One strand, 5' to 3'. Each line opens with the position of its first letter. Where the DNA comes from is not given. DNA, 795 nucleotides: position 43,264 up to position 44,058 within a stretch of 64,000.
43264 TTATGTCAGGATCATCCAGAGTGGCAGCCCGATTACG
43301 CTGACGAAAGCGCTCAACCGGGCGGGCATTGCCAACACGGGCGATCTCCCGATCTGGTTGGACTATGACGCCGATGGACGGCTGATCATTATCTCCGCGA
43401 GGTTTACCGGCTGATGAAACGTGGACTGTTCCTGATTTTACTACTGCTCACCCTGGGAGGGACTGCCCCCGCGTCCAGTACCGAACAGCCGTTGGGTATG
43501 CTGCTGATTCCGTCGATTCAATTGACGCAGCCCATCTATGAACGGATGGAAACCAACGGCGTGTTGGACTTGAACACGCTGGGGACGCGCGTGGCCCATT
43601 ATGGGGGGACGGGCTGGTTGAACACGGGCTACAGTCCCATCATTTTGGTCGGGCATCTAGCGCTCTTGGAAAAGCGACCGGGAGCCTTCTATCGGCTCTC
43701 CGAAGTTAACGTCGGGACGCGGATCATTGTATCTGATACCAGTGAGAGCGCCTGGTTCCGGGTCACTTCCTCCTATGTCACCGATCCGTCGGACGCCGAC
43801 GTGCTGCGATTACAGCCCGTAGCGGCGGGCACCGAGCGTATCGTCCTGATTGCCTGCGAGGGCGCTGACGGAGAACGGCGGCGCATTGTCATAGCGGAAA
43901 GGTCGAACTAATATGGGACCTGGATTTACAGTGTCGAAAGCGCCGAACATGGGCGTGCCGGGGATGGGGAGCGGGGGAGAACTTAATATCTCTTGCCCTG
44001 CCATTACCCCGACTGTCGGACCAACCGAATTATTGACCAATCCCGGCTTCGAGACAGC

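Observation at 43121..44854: A sortase-like transpeptidase in the tail-fibre region, next to a small protein with an LAxTG-like IANTG motif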

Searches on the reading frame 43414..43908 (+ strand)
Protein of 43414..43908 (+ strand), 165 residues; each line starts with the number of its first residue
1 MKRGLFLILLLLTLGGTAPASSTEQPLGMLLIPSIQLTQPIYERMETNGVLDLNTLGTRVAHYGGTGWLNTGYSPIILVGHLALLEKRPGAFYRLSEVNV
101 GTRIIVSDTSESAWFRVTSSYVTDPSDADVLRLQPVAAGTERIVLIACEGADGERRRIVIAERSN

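Call 3: search_protein_families(library=pfam, proteins=[window:43414-43908:+], max_evalue=0.1)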
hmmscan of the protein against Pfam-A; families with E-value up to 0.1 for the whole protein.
window:43414-43908:+ (165 aa): 1 family
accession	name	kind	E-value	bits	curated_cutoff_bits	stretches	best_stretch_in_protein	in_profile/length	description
PF04203.18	Sortase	-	1.2e-16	61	26.6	1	31-162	2-123/125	Sortase domain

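Call 4: search_protein_families(library=ncbifam, proteins=[window:43414-43908:+], max_evalue=0.1)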
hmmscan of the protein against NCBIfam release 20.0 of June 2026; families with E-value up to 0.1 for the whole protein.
window:43414-43908:+ (165 aa): 6 families
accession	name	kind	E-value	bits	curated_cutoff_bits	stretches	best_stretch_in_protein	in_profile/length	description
TIGR01076.1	sortase_fam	subfamily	3.6e-10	39.8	39.35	1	28-162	1-125/136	sortase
NF033745.1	class_C_sortase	subfamily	5.7e-09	36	160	1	23-160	89-216/220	class C sortase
NF033746.1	class_D_sortase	subfamily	7.7e-06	25.8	165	1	23-148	6-114/135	class D sortase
NF033748.1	class_F_sortase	subfamily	1.5e-05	24.7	166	1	30-151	14-136/155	class F sortase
NF033747.1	class_E_sortase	subfamily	7.1e-05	22.7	160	1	21-160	65-201/211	class E sortase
NF058671.1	sortase_SrtD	exception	0.00015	21.5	140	1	22-134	59-158/187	class D sortase, LPxTATN-specific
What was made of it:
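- On Sortase superfamily (Pfam PF04203 / TIGR01076): TIGR01076 scores 39.8 against 39.35 (call 4).
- On Class E sortase (NF033747; LAxTG-specific): 22.7 bits against a cutoff of 160 (call 4).
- Checked: TIGR01076 gives 39.8 against 39.35 (call 4).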

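Call 5: search_protein_families(library=phrogs, proteins=[window:43414-43908:+], max_evalue=0.1)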
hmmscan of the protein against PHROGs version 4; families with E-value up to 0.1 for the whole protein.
window:43414-43908:+ (165 aa): 0 families

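Call 10: search_solved_structures(query=window:43414-43908:+, max_evalue=1, show_alignments=3)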
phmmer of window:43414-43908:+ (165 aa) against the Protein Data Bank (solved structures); distinct sequences matched with E-value up to 1: 11.
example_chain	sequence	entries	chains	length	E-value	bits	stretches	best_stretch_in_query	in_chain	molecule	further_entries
8t28_A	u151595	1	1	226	5.5e-07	32.5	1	23-160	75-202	Class C sortase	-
2xwg_A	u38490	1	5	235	0.00033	23.4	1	27-159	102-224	SORTASE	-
4d70_A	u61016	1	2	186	0.03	17.1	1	53-150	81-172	SORTASE FAMILY PROTEIN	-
5utt_A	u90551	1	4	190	0.059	16.1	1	27-152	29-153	Sortase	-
5cuw_A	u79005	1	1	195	0.12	15.1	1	24-140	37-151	SrtE1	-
5go6_A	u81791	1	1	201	0.14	14.9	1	26-160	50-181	Putative secreted protein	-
4v6w_Cc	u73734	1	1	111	0.42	13.4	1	100-133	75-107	60S ribosomal protein L30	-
5go5_A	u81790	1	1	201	0.46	13.2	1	26-160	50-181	sortase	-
6xu6_Cc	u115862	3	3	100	0.47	13.2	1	100-132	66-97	RE25263p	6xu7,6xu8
7cg9_A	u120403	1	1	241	0.49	13.1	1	23-157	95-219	Class C sortase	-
9eho_c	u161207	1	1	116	0.52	13.1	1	108-136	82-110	Large ribosomal subunit protein eL30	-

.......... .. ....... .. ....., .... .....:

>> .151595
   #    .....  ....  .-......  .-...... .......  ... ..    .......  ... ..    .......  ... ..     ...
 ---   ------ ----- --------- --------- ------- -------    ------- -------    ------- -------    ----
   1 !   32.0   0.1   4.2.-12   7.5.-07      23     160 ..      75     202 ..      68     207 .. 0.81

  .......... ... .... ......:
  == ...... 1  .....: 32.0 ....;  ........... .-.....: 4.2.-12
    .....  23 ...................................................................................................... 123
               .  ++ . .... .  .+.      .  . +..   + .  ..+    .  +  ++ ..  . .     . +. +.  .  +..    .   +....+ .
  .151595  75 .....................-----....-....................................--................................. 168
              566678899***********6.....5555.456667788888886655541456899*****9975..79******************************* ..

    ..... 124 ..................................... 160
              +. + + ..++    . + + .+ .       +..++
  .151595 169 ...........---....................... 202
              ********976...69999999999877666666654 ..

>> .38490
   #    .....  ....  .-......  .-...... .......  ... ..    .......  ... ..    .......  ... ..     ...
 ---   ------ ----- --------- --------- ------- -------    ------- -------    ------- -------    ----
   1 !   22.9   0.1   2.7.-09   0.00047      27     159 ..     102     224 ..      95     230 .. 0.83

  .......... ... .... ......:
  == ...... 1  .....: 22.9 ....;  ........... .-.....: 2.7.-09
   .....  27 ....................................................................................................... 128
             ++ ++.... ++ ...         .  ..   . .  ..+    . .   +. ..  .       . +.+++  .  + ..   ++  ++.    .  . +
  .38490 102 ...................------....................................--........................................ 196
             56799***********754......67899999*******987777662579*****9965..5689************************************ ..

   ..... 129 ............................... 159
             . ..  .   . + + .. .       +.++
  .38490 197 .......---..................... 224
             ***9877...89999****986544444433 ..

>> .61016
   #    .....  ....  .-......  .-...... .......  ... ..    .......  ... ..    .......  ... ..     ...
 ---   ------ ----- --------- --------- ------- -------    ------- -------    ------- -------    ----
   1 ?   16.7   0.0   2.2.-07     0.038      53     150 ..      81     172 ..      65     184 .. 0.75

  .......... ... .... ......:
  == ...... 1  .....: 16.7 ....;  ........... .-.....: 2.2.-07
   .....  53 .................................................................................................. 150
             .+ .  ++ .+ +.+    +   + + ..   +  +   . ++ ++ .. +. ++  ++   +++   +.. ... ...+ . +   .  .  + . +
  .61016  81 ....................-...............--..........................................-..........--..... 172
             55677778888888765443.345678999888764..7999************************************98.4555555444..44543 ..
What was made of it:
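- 43654..43656 (+): Codon of the catalytic His81 (ILVGH). It aligns with the His of 8t28 and 2xwg (call 10).
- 43855..43857 (+): Codon of the catalytic Cys148 (VLIAC). It aligns with the TC motif of solved sortases (call 10).
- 43882..43884 (+): Codon of Arg157, the third catalytic residue at the start of the last strand. It aligns with the conserved Arg of 8t28 (call 10).
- Checked: The best PDB sequence hits are sortases, with His81, Cys148 and Arg157 aligned to their catalytic residues (call 10).
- The catalytic residues align with those of solved sortases (call 10).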

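Call 11: search_dna_similar(query=window:43414-43908:+, collection=phages, mode=protein, max_evalue=0.01, max_rows=30)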
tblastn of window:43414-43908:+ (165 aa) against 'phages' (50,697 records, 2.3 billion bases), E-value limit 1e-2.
No match.

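Call 12: find_homologous_proteins(query=window:43414-43908:+)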
Query window:43414-43908:+ (165 aa): 2 proteins with E <= 0.001 among 197 candidates.
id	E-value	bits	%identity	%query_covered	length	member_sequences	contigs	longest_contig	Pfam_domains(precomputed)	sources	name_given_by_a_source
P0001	1.3e-101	355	100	100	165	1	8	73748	PF04203.19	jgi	jgi:LPXTG-site transpeptidase (sortase) family protein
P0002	5.1e-75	268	75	99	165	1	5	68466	PF04203.19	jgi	jgi:LPXTG-site transpeptidase (sortase) family protein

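Call 13: find_encoding_contigs(protein=P0002, flank=10000, max_places=5)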
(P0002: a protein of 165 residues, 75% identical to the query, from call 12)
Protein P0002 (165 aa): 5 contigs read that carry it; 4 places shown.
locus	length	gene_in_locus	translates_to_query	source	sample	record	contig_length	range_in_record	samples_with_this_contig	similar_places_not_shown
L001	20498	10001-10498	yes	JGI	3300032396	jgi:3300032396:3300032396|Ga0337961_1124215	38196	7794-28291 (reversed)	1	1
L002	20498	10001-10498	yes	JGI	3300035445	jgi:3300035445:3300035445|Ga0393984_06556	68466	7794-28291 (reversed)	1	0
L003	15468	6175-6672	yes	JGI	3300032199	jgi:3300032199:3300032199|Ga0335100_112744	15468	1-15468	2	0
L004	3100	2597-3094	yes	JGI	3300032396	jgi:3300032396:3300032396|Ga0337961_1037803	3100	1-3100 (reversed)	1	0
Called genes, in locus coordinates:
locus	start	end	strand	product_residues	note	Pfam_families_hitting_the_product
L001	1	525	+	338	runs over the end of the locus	PF20706:GT4-conflict, PF00534:Glycos_transf_1 (weak), PF13692:Glyco_trans_1_4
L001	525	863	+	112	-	-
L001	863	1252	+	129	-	-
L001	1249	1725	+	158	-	-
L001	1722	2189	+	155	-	-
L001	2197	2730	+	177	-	-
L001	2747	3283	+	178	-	PF24117:DUF7391 (weak)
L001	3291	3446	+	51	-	-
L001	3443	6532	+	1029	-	-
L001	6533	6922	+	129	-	-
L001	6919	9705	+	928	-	PF00754:F5_F8_type_C (weak), PF22633:F5_F8_type_C_2 (faint), PF00754:F5_F8_type_C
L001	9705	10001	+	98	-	-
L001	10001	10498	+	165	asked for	PF04203:Sortase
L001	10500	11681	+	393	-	-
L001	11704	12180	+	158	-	-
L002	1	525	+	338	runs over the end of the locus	PF20706:GT4-conflict, PF00534:Glycos_transf_1 (weak), PF13692:Glyco_trans_1_4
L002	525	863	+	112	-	-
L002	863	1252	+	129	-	-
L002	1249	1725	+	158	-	-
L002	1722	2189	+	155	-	-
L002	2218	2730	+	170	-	-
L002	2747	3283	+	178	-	PF24117:DUF7391 (weak)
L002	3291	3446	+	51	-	-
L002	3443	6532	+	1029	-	-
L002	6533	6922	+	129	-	-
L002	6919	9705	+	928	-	PF00754:F5_F8_type_C (weak), PF22633:F5_F8_type_C_2 (faint), PF00754:F5_F8_type_C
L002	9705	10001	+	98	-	-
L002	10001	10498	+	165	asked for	PF04203:Sortase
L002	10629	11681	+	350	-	-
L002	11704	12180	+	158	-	-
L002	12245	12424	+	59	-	-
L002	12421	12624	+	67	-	-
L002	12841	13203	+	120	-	-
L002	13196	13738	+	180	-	-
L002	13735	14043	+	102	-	-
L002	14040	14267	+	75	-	PF00684:DnaJ_CXXCXGXG (faint), PF15777:Anti-TRAP (faint)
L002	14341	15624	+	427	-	-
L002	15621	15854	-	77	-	PF27659:CHP02642 (weak)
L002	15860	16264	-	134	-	-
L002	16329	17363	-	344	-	PF20314:DUF6610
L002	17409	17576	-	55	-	-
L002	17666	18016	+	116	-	-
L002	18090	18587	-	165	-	-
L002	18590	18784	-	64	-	-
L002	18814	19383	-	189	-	-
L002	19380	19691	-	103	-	-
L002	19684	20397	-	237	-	-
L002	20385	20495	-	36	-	-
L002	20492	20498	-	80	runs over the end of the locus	-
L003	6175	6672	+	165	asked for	PF04203:Sortase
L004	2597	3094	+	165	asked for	PF04203:Sortase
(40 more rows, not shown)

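Call 14: find_encoding_contigs(protein=P0001, flank=10000, max_places=8)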
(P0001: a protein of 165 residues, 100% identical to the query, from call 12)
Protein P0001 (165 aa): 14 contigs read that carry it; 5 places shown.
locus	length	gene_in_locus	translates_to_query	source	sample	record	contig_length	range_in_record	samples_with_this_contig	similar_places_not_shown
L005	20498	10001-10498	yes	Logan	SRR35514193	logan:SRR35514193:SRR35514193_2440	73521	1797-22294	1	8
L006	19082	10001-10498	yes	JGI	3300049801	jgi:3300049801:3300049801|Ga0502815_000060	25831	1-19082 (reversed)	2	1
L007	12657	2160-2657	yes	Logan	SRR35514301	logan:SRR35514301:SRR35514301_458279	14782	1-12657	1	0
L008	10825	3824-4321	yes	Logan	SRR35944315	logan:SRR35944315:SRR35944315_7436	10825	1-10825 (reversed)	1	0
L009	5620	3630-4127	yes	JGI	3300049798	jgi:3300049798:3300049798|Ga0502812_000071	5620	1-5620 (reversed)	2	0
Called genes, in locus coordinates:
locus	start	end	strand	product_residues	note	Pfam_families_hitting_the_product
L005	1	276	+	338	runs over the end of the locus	PF20706:GT4-conflict, PF00534:Glycos_transf_1, PF13692:Glyco_trans_1_4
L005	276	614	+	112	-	-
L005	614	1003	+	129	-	-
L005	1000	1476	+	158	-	-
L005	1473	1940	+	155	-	-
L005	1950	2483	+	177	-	-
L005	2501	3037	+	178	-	PF24117:DUF7391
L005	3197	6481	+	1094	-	-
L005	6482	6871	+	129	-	-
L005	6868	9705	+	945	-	PF00754:F5_F8_type_C (faint), PF22633:F5_F8_type_C_2 (weak)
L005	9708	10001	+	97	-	-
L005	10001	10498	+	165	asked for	PF04203:Sortase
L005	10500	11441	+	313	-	-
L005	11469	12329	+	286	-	PF00149:Metallophos (weak)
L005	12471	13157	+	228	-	-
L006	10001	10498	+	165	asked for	PF04203:Sortase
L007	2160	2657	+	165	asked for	PF04203:Sortase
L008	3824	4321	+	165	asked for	PF04203:Sortase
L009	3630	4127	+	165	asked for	PF04203:Sortase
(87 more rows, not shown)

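Call 18: find_related_loci(query=A2, collection=viral_contigs, flank=10000)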
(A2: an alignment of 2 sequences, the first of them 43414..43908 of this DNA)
Query A2 (165 aa) in viral_contigs; peptide patterns used: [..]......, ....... (x = any residue, [..] = any of these).
23 stretches matched a pattern; 1 encode a relative of the query (tblastn E <= 1e-3); 1 distinct loci.
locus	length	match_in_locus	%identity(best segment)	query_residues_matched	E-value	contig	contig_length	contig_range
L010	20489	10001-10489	75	1-163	2e-77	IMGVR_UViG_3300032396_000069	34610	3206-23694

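Call 37: search_protein_representatives(protein=window:43414-43908:+)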
Query: 165 residues. Proteins with E-value up to 0.001 (for the whole library): 274; up to 1e-10: 12; up to 1e-30: 1. The best 150 are listed.
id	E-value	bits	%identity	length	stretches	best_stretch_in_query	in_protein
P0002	1.6e-75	268.2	75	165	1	1-163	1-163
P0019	8.8e-17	77.3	41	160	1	5-162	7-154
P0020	1.7e-16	76.4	41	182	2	80-163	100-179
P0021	3.9e-14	68.7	40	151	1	5-163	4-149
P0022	3.2e-13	65.8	38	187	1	4-159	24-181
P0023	2.5e-12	62.9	34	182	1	13-152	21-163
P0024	4.3e-12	62.1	36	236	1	29-149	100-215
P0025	1.0e-11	60.9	39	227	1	28-163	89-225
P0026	4.2e-11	58.9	35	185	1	7-163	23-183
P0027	7.6e-11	58.0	33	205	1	29-152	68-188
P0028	9.1e-11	57.8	34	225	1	13-152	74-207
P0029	1.0e-10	57.7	35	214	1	29-163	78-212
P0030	1.4e-10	57.1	32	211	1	18-152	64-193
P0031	1.6e-10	57.0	33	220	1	22-163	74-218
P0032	1.9e-10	56.8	37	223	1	28-163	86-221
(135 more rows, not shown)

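Call 38: predict_structure(alignment_id=A2)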
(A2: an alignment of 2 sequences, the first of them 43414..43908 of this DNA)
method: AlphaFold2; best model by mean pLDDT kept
length: 165 residues; sequences in the alignment: 2
mean_pLDDT: 46.6   pTM: 0.49
mean pLDDT of the five models: 46.6, 44.7, 41.6, 38.8, 31.3
residues with pLDDT >= 90: 0; 70-90: 16; 50-70: 60; < 50: 89
segments of 3 or more residues with pLDDT < 50: 15-93, 107-110, 128-133
pLDDT, mean of each block of 10 residues (from residue 1): 57 46 29 28 25 31 31 28 34 59 57 68 59 56 61 65 69
secondary structure, 60 per line:
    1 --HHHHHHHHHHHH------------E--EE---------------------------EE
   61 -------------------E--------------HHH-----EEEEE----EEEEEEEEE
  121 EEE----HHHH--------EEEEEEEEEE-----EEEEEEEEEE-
elements in order: H3-14 E103-107 E112-123 H128-131 E140-149 E155-164

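Call 40: find_homologous_proteins(query=A5, max_evalue=0.001)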
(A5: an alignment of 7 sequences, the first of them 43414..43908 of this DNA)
Query A5 (7 sequences) (165 aa, profile of the alignment): 29 proteins with E <= 0.001 among 5551 candidates.
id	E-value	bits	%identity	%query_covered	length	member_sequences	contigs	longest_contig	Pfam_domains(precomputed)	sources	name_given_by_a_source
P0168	3.3e-61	223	30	90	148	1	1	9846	PF04203.19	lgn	-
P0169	3.6e-59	217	33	90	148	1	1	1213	PF04203.19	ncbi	-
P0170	1.8e-58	214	28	68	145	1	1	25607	PF04203.19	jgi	jgi:LPXTG-site transpeptidase (sortase) family protein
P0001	6.0e-51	190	100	100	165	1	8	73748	PF04203.19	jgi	jgi:LPXTG-site transpeptidase (sortase) family protein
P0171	9.9e-51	189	-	-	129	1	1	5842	PF04203.19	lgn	-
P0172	7.8e-50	186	29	87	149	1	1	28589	PF04203.19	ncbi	-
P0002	1.7e-49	185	75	99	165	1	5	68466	PF04203.19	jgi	jgi:LPXTG-site transpeptidase (sortase) family protein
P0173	2.2e-47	178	29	90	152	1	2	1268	PF04203.19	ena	-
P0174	5.2e-47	177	31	82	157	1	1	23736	PF04203.19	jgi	jgi:LPXTG-site transpeptidase (sortase) family protein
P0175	8.1e-47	176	33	90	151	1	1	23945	PF04203.19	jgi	jgi:LPXTG-site transpeptidase (sortase) family protein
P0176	4.2e-45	171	32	77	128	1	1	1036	PF04203.19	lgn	-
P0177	2.4e-44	168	32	62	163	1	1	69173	PF04203.19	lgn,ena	-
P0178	4.3e-42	161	35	58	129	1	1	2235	PF04203.19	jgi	jgi:LPXTG-site transpeptidase (sortase) family protein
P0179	5.9e-41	157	28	85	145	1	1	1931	PF04203.19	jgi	-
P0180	4.3e-35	138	35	82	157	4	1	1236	PF04203.19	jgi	-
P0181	1.2e-34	137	34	85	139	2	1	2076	PF04203.19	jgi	jgi:LPXTG-site transpeptidase (sortase) family protein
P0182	1.4e-34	137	38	84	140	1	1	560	PF04203.19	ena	-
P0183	2.5e-30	123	29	98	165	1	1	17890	PF04203.19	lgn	-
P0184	9.6e-30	121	33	97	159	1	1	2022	PF04203.19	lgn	-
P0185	6.9e-29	118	32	82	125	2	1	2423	PF04203.19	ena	-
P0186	1.5e-14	72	29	92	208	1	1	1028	PF04203.19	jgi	jgi:LPXTG-site transpeptidase (sortase) family protein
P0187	3.4e-10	58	24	77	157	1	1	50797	PF04203.19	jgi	jgi:LPXTG-site transpeptidase (sortase) family protein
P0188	1.8e-9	55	27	87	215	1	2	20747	PF04203.19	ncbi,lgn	-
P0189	2.6e-9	55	27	83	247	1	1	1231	PF04203.19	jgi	jgi:LPXTG-site transpeptidase (sortase) family protein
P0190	2.2e-8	52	27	78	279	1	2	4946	PF04203.19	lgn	-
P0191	2.9e-7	48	26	79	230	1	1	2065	PF04203.19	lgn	-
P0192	4.5e-7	48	40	9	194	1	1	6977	PF04203.19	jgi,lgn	-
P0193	1.3e-5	43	25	82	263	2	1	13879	PF04203.19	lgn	-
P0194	1.5e-4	39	23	74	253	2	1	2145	PF04203.19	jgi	-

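Call 43: list_cluster_members(proteins=[P0172, P0169, P0188, P0177, P0001, P0183])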
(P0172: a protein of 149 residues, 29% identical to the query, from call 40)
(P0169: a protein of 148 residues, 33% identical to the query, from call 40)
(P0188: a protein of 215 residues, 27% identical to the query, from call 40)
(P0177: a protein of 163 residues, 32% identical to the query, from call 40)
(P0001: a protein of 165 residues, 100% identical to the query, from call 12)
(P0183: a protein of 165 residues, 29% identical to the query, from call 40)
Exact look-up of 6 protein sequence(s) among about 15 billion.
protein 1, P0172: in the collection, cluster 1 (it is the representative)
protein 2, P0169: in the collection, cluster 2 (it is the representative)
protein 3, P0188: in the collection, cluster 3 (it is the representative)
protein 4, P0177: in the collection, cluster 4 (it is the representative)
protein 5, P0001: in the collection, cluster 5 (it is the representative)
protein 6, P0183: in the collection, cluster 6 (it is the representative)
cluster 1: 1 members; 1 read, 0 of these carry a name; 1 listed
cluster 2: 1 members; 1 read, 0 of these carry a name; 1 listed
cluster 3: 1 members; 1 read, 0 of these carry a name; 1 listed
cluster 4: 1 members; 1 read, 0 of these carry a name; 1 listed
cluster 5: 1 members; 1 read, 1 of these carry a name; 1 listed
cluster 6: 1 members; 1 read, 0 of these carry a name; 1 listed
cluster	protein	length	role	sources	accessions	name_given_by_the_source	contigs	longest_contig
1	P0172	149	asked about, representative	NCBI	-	-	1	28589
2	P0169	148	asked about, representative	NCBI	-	-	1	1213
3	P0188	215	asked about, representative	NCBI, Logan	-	-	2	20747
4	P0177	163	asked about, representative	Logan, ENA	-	-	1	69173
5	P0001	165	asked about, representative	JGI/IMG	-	LPXTG-site transpeptidase (sortase) family protein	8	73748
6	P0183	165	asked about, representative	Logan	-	-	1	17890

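Call 45: find_encoding_contigs(protein=P0172, flank=10000, max_places=1)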
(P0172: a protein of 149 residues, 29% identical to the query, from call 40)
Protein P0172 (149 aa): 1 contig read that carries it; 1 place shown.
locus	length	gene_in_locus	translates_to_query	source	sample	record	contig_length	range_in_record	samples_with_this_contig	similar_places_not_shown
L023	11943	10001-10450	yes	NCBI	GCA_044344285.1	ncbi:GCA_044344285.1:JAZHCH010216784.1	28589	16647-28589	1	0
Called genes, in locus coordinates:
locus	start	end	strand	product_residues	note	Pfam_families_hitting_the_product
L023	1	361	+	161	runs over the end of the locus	-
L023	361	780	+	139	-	-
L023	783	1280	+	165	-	-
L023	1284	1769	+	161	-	-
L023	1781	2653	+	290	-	-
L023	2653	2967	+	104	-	-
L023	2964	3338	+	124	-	-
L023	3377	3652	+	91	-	-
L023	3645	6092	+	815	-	-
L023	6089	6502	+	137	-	-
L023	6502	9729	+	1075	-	PF00754:F5_F8_type_C, PF22633:F5_F8_type_C_2 (weak)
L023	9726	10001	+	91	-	-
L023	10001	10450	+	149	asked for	PF04203:Sortase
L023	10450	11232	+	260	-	-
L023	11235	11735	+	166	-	-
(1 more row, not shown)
